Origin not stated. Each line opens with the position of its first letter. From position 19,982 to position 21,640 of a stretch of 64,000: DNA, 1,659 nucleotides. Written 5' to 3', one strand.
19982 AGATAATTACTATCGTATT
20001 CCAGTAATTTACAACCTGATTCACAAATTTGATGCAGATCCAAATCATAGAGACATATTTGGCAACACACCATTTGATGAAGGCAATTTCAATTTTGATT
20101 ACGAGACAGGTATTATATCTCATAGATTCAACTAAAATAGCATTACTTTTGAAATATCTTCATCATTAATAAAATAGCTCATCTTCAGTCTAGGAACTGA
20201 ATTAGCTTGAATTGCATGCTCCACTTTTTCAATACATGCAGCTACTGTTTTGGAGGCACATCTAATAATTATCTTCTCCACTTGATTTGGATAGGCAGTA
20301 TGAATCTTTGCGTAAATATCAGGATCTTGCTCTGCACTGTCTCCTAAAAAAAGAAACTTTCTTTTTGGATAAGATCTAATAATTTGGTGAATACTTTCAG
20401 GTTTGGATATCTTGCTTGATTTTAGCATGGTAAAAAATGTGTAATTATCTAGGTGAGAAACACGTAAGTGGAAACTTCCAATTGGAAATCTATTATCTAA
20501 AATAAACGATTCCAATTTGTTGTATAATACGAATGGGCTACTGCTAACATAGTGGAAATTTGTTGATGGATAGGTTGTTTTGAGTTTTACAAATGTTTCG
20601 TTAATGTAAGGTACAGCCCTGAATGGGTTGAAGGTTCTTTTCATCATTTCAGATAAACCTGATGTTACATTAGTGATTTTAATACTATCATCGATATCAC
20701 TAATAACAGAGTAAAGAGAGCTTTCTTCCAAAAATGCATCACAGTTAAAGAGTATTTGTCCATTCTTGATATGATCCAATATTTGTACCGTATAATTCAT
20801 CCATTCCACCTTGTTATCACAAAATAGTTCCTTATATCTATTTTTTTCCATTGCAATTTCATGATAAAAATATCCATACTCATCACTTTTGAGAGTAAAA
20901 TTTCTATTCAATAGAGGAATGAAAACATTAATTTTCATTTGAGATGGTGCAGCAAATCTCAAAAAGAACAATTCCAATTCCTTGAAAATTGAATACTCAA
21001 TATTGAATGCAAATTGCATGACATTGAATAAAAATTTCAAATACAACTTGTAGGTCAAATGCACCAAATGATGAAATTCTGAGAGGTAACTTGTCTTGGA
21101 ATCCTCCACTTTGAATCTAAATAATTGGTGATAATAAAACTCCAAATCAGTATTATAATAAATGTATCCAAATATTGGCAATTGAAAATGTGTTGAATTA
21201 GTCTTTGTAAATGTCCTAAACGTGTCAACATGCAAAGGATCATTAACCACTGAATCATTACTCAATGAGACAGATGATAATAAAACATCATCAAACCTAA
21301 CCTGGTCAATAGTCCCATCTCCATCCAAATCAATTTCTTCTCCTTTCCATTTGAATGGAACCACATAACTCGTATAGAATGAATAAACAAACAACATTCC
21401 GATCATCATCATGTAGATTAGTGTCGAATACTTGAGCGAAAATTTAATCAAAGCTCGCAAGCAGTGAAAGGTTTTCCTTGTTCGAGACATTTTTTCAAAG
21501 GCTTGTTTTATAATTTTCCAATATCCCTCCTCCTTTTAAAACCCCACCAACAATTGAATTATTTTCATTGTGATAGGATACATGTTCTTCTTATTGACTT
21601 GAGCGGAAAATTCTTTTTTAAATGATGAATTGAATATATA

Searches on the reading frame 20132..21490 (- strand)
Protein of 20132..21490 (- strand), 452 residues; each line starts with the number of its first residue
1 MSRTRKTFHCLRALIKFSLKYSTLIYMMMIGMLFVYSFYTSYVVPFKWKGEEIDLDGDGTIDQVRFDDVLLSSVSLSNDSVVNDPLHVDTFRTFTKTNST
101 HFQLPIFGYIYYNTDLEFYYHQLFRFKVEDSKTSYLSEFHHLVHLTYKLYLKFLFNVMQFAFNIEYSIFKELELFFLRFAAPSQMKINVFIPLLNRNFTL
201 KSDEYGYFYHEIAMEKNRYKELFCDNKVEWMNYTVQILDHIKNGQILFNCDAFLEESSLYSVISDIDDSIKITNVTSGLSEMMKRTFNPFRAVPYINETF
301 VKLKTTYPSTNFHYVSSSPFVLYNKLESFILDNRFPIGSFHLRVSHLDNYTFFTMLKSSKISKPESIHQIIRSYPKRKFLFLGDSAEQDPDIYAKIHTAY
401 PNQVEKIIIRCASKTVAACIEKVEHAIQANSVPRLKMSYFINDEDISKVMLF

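Call 13: search_protein_families(library=pfam, proteins=[window:20132-21490:-], max_evalue=0.001)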
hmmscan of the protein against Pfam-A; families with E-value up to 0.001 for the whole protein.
window:20132-21490:- (452 aa): 1 family
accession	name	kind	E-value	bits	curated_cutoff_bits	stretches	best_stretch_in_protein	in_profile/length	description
PF09949.15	APP1_cat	-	1.8e-38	132.3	27.1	1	261-411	2-154/154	Phosphatidate phosphatase APP1, catalytic domain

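Call 15: find_encoding_contigs(protein=window:20132-21490:-, flank=3000, max_places=4)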
Protein window:20132-21490:- (452 aa): no gene with exactly this product is on record in the collection.

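Call 16: find_homologous_proteins(query=window:20132-21490:-, max_evalue=1e-10)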
Query window:20132-21490:- (452 aa): 5 proteins with E <= 1e-10 among 2191 candidates.
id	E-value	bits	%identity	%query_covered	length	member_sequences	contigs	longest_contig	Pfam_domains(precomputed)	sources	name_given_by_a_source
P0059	1.2e-164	567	61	91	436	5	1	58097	PF09949.16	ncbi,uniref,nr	ncbi:hypothetical protein FDP41_011649 [Naegleria fowleri]|uniref:Phosphatidate phosphatase APP1 cat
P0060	2.9e-112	394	60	63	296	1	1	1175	PF09949.16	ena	-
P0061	1.6e-88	316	46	80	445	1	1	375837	PF09949.16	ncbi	ncbi:hypothetical protein ABK040_008019 [Willaertia magna]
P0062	8.2e-24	103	39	38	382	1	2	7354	PF09949.16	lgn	-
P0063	3.1e-20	91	40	35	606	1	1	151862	PF09949.16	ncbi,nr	ncbi:hypothetical protein K501DRAFT_324396 [Backusella circina FSU 941]|nr:hypothetical protein K501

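Call 66: find_encoding_contigs(protein=P0059, flank=10000, max_places=3)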
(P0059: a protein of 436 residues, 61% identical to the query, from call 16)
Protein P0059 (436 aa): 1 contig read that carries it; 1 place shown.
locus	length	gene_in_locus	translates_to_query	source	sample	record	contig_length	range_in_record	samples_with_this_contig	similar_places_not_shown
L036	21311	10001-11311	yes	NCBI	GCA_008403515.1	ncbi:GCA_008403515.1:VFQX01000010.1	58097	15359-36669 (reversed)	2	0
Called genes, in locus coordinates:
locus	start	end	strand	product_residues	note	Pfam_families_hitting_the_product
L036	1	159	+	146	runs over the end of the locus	-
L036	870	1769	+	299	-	-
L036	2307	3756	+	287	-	PF00009:GTP_EFTU (faint), PF00025:Arf, PF00071:Ras, PF08477:Roc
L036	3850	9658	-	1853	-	PF02985:HEAT (faint), PF23271:HEAT_GCN1 (faint), PF23221:HEAT_MROH2B_1st, PF24492:HEAT_ECM29 (faint), PF23210:HEAT_Maestro_2, PF21047:HEAT_Maestro, PF23227:HEAT_MROH2B_C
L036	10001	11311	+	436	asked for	PF09949:APP1_cat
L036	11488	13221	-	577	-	PF12895:ANAPC3 (faint), PF00515:TPR_1 (faint), PF07719:TPR_2 (faint), PF13174:TPR_6 (faint), PF13176:TPR_7 (faint), PF13374:TPR_10 (faint), PF13424:TPR_12 (faint), PF13428:TPR_14 (faint), +6 more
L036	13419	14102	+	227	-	-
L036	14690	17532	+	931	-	-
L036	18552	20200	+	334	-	PF00069:Pkinase, PF07714:PK_Tyr_Ser-Thr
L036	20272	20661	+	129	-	-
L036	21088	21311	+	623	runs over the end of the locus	PF14580:LRR_9 (weak), PF13855:LRR_8 (faint), PF12799:LRR_4 (weak), PF02181:FH2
